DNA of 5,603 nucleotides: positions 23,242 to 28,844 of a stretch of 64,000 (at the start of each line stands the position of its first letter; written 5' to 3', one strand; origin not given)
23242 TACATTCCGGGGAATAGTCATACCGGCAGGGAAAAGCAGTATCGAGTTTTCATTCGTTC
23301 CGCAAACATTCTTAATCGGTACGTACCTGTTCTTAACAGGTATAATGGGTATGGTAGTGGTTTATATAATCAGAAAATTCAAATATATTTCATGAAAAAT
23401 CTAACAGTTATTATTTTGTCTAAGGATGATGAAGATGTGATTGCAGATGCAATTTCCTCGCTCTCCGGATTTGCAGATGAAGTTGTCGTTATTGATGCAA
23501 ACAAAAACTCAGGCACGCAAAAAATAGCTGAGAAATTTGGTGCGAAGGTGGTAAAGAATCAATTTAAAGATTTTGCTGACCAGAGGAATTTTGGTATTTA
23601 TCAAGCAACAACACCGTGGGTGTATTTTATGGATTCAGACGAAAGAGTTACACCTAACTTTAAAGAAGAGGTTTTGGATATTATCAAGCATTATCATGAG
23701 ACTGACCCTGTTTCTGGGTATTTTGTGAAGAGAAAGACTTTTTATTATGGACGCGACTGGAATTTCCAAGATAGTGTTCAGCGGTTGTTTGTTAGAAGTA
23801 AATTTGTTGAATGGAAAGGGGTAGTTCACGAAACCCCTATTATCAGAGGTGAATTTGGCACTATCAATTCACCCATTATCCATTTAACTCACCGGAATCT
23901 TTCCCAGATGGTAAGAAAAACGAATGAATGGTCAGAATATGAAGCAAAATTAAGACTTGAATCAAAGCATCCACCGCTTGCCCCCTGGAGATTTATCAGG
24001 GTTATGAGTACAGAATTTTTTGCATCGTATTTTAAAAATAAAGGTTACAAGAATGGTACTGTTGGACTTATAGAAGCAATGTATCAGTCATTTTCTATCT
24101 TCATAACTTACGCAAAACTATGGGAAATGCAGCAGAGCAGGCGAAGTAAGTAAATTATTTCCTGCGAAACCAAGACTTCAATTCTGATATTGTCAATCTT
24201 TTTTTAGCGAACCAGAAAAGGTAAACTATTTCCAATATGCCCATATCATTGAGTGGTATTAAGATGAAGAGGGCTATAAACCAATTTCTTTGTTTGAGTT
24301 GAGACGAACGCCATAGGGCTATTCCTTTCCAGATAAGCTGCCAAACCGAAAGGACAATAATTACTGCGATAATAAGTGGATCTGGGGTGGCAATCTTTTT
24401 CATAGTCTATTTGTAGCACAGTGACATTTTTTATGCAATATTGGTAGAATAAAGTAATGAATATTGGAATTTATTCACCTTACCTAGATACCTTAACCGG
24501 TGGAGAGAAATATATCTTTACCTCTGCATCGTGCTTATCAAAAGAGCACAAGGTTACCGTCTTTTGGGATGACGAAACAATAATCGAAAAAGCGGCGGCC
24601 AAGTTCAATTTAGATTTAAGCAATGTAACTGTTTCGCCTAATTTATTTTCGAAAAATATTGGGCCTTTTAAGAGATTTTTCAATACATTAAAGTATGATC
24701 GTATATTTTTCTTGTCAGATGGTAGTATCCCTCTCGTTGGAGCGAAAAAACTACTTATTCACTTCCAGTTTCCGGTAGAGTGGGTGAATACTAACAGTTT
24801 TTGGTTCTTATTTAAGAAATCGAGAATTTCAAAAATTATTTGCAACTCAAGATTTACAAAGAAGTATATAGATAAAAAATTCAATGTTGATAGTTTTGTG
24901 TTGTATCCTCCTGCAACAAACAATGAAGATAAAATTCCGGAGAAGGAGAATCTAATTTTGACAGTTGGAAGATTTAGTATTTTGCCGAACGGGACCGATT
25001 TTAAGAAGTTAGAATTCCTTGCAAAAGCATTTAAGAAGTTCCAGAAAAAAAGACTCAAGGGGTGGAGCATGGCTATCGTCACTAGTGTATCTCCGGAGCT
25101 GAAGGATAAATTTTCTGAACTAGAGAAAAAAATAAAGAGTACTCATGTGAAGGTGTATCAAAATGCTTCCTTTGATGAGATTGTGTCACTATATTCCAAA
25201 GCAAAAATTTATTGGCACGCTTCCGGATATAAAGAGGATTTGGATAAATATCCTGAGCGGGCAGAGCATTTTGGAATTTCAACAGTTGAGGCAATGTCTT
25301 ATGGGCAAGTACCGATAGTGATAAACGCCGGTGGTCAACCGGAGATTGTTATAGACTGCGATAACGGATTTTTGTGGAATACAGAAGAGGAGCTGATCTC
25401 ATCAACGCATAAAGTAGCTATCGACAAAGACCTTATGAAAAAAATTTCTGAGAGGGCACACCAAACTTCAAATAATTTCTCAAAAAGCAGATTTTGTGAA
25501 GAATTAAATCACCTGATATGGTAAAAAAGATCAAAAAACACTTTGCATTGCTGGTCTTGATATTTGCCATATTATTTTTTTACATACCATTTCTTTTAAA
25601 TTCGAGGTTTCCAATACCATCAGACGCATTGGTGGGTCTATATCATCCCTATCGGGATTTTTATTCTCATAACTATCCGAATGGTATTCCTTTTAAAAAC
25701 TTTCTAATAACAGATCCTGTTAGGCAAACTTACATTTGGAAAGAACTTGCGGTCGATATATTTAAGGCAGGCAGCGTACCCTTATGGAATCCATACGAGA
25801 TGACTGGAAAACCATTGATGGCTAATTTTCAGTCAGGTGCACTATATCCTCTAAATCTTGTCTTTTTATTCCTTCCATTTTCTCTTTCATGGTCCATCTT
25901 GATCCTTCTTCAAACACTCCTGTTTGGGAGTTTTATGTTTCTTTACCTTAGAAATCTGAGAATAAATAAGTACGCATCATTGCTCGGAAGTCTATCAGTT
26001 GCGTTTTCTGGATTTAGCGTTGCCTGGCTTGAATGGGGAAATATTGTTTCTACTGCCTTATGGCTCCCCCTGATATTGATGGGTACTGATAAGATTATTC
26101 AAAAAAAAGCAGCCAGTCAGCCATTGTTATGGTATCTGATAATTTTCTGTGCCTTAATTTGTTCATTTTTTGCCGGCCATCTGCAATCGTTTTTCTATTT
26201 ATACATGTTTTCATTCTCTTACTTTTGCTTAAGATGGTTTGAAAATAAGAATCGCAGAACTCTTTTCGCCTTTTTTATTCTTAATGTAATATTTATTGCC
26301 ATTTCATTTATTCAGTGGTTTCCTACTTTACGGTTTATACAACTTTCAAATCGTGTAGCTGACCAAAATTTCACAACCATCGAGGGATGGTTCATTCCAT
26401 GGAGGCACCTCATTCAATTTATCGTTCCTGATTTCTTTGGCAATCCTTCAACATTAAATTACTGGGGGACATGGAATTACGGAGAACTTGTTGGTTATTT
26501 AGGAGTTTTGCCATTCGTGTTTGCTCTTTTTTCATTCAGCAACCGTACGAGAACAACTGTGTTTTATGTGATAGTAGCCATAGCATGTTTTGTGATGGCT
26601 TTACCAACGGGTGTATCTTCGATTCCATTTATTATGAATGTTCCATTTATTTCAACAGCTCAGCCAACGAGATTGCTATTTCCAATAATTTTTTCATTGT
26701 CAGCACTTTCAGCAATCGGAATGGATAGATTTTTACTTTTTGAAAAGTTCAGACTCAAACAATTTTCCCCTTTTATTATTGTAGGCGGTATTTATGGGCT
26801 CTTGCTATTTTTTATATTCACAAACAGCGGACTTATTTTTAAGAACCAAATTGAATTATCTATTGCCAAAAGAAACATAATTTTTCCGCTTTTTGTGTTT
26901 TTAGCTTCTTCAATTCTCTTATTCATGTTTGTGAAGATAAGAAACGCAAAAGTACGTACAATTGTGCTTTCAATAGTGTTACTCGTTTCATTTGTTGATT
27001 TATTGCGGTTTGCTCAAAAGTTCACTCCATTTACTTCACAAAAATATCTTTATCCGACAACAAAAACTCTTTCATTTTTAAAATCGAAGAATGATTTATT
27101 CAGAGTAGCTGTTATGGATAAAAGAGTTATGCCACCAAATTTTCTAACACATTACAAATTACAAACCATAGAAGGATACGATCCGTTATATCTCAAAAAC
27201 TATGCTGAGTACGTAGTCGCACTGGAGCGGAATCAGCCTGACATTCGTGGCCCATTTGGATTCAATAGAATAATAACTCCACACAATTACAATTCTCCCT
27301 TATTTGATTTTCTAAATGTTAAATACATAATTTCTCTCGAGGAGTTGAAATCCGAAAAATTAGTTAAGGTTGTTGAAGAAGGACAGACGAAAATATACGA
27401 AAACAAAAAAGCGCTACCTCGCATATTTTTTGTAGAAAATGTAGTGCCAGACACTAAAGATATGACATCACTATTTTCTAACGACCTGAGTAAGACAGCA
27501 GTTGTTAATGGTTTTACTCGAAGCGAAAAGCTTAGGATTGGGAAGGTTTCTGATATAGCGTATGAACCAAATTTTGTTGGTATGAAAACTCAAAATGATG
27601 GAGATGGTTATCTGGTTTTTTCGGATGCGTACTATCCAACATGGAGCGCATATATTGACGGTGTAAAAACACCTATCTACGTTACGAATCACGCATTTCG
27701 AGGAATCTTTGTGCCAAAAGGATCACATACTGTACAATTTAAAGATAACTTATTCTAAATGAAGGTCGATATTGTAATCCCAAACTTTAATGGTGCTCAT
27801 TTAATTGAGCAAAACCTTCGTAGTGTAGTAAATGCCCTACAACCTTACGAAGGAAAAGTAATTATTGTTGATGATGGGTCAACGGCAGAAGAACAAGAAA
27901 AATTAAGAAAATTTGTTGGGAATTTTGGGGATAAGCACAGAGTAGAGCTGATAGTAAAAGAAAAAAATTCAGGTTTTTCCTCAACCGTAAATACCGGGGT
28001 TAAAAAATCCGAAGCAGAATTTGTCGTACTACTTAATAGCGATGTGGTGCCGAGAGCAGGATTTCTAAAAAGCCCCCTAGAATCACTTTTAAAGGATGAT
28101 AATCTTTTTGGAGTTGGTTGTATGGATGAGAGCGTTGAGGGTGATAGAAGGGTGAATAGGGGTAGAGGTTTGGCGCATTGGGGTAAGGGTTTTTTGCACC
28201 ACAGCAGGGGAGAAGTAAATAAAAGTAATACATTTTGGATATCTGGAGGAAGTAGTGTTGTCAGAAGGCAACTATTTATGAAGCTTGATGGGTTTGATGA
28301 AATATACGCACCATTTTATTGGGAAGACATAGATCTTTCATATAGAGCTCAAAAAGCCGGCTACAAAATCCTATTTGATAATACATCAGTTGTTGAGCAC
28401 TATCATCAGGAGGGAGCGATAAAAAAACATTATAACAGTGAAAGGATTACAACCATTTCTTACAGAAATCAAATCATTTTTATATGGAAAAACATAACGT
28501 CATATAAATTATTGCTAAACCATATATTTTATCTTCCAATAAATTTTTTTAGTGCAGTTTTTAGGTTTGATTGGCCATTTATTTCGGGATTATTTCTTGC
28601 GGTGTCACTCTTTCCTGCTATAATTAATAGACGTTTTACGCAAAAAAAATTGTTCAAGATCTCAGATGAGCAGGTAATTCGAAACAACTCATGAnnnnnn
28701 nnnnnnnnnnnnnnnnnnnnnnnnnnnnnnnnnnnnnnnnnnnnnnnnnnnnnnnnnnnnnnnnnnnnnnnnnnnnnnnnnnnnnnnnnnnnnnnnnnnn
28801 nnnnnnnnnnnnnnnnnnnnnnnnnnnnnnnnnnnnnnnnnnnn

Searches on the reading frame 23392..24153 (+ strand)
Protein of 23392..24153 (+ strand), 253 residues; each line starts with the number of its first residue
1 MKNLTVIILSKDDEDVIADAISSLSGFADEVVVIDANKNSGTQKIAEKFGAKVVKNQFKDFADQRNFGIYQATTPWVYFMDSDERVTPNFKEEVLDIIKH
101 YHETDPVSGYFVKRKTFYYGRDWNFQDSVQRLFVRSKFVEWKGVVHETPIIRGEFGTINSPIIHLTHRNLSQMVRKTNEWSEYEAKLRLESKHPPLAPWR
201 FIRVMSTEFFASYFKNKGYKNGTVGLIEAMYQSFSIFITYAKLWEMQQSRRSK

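Call 4: search_protein_families(library=pfam, proteins=[window:23392-24153:+], max_evalue=0.01)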
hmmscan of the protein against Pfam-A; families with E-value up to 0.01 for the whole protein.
window:23392-24153:+ (253 aa): 2 families
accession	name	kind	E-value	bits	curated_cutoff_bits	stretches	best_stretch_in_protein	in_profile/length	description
PF00535.33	Glycos_transf_2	-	3.2e-16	60.1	23.3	1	5-125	1-131/168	Glycosyl transferase family 2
PF01697.33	Glyco_transf_92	-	0.0018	18.4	23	1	71-136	96-166/249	Glycosyltransferase family 92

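Call 9: search_protein_families(library=ncbifam, proteins=[window:23392-24153:+], max_evalue=0.001)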
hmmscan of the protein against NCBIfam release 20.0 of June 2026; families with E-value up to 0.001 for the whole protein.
window:23392-24153:+ (253 aa): 5 families
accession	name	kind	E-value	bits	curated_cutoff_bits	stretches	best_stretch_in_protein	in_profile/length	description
TIGR04283.1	glyco_like_mftF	equivalog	1.6e-10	41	182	1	4-101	1-100/221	TIGR04283 family arsenosugar biosynthesis glycosyltransferase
TIGR04195.1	S_glycosyl_SunS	equivalog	2.7e-08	33.1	350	1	4-151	59-204/421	SunS family peptide S-glycosyltransferase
TIGR04182.1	glyco_TIGR04182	equivalog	1.6e-06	27.7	325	1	4-99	2-98/293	S-layer glycoprotein N-glycosyltransferase AglJ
NF010496.0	PRK13915.1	equivalog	9.3e-05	21.6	262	1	4-57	33-92/307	glucosyl-3-phosphoglycerate synthase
TIGR03965.1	mycofact_glyco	equivalog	0.00034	19.6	280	1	3-94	75-175/467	mycofactocin biosynthesis glycosyltransferase MftF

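Call 40: search_solved_structures(query=window:23392-24150:+, max_evalue=0.001)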
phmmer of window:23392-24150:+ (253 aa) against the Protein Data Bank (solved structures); distinct sequences matched with E-value up to 0.001: 4.
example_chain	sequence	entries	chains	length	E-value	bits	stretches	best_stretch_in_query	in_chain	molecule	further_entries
22ao_A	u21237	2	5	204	1.1e-10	45.1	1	6-168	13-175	GmaR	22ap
7msk_A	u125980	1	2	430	1.7e-07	34.6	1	4-187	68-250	Glyco_trans_2-like domain-containing protein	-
7msp_A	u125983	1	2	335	0.00012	25.3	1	12-194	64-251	SPbeta prophage-derived glycosyltransferase SunS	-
7msn_A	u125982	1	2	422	0.00022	24.4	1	13-194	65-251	SPbeta prophage-derived glycosyltransferase SunS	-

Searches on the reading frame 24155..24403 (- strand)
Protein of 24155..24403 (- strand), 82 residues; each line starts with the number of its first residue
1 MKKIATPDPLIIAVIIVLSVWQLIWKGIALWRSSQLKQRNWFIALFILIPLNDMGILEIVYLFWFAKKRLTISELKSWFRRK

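Call 23: search_protein_families(library=pfam, proteins=[window:24155-24403:-], max_evalue=1)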
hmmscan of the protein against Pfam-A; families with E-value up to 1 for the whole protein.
window:24155-24403:- (82 aa): 1 family
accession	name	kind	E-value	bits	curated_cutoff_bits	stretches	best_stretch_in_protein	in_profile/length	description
PF18893.5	DUF5652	-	3.5e-19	68.7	23.4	1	9-70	10-68/71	Family of unknown function (DUF5652)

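Call 92: find_related_loci(query=A5, collection=metagenome_contigs, flank=6000)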
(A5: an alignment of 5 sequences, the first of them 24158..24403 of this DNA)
Query A5 (82 aa) in metagenome_contigs; peptide patterns used: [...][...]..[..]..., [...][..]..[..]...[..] (x = any residue, [..] = any of these).
600 stretches matched a pattern (row limit reached: there are more); 423 encode a relative of the query (tblastn E <= 1e-3); the best 80 are kept; 80 distinct loci.
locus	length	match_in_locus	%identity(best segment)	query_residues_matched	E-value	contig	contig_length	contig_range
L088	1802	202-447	100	1-82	1e-49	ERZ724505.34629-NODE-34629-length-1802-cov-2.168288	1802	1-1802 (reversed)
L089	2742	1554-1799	84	1-82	6e-44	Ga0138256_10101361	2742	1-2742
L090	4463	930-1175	84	1-82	3e-42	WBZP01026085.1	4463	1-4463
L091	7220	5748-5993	76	1-82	9e-40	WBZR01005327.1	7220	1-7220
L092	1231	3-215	69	12-82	3e-32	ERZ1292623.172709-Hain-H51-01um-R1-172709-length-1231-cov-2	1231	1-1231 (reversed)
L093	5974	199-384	68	14-78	2e-24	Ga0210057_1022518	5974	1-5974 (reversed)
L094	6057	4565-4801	52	4-82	2e-23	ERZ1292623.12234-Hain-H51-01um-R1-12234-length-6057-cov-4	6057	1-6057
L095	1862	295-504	58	7-82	2e-23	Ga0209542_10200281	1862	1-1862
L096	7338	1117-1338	57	4-78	3e-23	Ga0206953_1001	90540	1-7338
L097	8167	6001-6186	63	14-78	5e-23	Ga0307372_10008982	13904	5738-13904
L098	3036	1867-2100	52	1-81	1e-22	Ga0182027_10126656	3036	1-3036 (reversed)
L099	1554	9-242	51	1-81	1e-22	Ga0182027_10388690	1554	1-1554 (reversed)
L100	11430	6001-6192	61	12-78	5e-22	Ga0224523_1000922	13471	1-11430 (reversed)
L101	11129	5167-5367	59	12-81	4e-22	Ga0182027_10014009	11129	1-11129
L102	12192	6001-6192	61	12-78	5e-22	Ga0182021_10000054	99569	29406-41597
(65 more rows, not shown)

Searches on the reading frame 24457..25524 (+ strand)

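Call 4: search_protein_families(library=pfam, proteins=[window:24457-25524:+], max_evalue=0.01)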
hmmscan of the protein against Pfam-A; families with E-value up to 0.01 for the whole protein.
window:24457-25524:+ (355 aa): 4 families
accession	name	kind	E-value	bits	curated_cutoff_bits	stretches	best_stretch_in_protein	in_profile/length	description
PF00534.26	Glycos_transf_1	-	4.2e-22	78.9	26.4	1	157-336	8-171/172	Glycosyl transferases group 1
PF13692.12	Glyco_trans_1_4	-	7.2e-12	46.2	27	1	165-314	2-133/142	Glycosyl transferases group 1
PF15924.11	ALG11_N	-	0.00021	21.8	29.8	0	2-59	3-68/209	ALG11 mannosyltransferase N-terminus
PF13439.12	Glyco_transf_4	-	0.00087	19.8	28.5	1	15-146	3-156/170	Glycosyltransferase Family 4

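Call 73: search_protein_families(library=ncbifam, proteins=[window:24457-25524:+], max_evalue=1e-10)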
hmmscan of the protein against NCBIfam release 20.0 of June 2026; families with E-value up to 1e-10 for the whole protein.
window:24457-25524:+ (355 aa): 0 families

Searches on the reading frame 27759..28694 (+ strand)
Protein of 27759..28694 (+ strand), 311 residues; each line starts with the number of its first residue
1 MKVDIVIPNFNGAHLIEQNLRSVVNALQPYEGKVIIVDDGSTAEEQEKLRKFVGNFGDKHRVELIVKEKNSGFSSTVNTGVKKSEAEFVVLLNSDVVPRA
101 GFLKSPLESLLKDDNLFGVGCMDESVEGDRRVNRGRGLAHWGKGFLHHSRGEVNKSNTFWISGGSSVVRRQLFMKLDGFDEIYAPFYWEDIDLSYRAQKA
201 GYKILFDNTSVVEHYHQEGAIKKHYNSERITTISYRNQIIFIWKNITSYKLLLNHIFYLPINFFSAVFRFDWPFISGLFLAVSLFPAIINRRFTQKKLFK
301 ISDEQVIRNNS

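Call 5: search_protein_families(library=pfam, proteins=[window:27759-28694:+], max_evalue=0.01)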
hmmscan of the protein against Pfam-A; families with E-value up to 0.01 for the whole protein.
window:27759-28694:+ (311 aa): 6 families
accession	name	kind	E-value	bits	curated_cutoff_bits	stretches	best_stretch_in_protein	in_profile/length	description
PF00535.33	Glycos_transf_2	-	1.9e-21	77.2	23.3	1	5-175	2-166/168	Glycosyl transferase family 2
PF13641.12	Glyco_tranf_2_3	-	4.5e-14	53.4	27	1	4-218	4-215/230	Glycosyltransferase like family 2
PF10111.15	Glyco_tranf_2_2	-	1.8e-06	28.1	27.3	0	7-96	4-92/276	Glycosyltransferase like family 2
PF13632.12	Glyco_trans_2_3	-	0.0002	21.6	27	1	89-226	2-134/198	Glycosyl transferase family group 2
PF13712.12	Glyco_tranf_2_5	-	0.0012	19.1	27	0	180-227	153-201/210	Glycosyltransferase like family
PF02709.20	Glyco_transf_7C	-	0.0036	17.4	23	1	161-206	19-64/78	N-terminal domain of galactosyltransferase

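Call 9: search_protein_families(library=ncbifam, proteins=[window:27759-28694:+], max_evalue=0.001)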
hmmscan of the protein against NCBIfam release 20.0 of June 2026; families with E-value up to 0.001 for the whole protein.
window:27759-28694:+ (311 aa): 19 families
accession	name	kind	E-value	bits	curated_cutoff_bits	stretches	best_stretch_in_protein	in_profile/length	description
TIGR03965.1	mycofact_glyco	equivalog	1.8e-21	76.6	280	1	2-217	75-283/467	mycofactocin biosynthesis glycosyltransferase MftF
NF041875.1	EPS_EpsD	equivalog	1.5e-20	73.9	370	1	3-224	1-216/325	exopolysaccharide biosynthesis glycosyltransferase EpsD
TIGR01556.1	rhamnosyltran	subfamily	1.8e-13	50.3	200.55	1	18-261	8-255/281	rhamnosyltransferase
TIGR03937.1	PgaC_IcaA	equivalog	1.3e-12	47.5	422.3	1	2-97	46-137/407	poly-beta-1,6-N-acetyl-D-glucosamine synthase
NF047683.1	TeichurnBiosyTuaG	equivalog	3.6e-11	43.2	400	1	3-118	8-119/252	teichuronic acid biosynthesis protein TuaG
TIGR04283.1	glyco_like_mftF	equivalog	5.1e-11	42.6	182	1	5-232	3-206/221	TIGR04283 family arsenosugar biosynthesis glycosyltransferase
NF038299.1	EPS_HpsN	equivalog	3.5e-10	39.4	425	1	2-115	2-111/317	hormogonium polysaccharide biosynthesis glycosyltransferase HpsN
NF007482.0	PRK10073.1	equivalog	3.1e-09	36.3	423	1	2-96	7-96/334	glycosyltransferase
TIGR04242.1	nodulat_NodC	equivalog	3.7e-08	32.7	550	1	2-98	49-144/395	chitooligosaccharide synthase NodC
NF050819.1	PolSacchBiosHfsG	equivalog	7e-08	32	500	1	30-212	37-216/302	polysaccharide biosynthesis protein HfsG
NF038302.1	EPS_HpsE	equivalog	1.8e-07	30.5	300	1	2-104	2-105/307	hormogonium polysaccharide biosynthesis glycosyltransferase HpsE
TIGR03030.1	CelA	equivalog_domain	2e-07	29.4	699.1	1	3-214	133-357/714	UDP-forming cellulose synthase catalytic subunit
NF053739.1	GlytfEpsEBac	equivalog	2.5e-07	29.9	450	1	2-213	2-201/265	glycosyltransferase EpsE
NF047588.1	GlcsyltransPgfSStrep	equivalog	5.9e-07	29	500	1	1-96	1-96/308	glycosyltransferase PgfS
NF041394.1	GtaseAglG_Halo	equivalog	9.3e-07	28.4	440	1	21-181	23-176/304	glucosyl-dolichyl phosphate glucuronosyltransferase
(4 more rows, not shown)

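Call 39: search_solved_structures(query=window:27759-28691:+, max_evalue=0.001)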
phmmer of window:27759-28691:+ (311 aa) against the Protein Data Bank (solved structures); distinct sequences matched with E-value up to 0.001: 14.
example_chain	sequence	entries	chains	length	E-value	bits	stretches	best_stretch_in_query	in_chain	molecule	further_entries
2z87_A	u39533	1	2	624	6.3e-16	61.7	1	4-120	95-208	Chondroitin synthase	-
2z86_A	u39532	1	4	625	6.4e-16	61.7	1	4-120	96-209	Chondroitin synthase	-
5mlz_A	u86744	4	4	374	3.1e-07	33.1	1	1-108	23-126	Dolichol monophosphate mannose synthase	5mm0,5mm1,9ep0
6p61_A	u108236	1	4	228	9.3e-07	31.6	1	3-121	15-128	Glycosyltransferase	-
6h1j_A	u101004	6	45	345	4.6e-06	29.3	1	2-98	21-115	Probable ss-1,3-N-acetylglucosaminyltransferase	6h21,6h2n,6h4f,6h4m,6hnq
5tze_C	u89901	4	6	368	2.9e-05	26.7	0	1-96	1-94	Glycosyl transferase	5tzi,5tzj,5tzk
5tz8_A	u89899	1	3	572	7.4e-05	25.3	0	1-96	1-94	Glycosyl transferase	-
6yv7_B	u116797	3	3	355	7.7e-05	25.3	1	2-123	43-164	Glycosyl transferase, family 2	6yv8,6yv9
6yv7_A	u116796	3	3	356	7.7e-05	25.3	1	2-123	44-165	Glycosyl transferase, family 2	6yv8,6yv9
8bz4_A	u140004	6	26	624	0.00042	22.8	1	2-95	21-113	Glycosyltransferase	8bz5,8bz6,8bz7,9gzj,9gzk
8bz8_A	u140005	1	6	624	0.00046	22.7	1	2-95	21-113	Glycosyltransferase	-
9b8v_E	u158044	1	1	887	0.00048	22.7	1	3-204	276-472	Cellulose synthase catalytic subunit [UDP-forming]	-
7lby_A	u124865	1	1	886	0.00048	22.7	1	3-204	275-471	Cellulose synthase catalytic subunit [UDP-forming]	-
9fmv_A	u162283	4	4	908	0.0005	22.6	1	3-204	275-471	Cellulose synthase catalytic subunit [UDP-forming]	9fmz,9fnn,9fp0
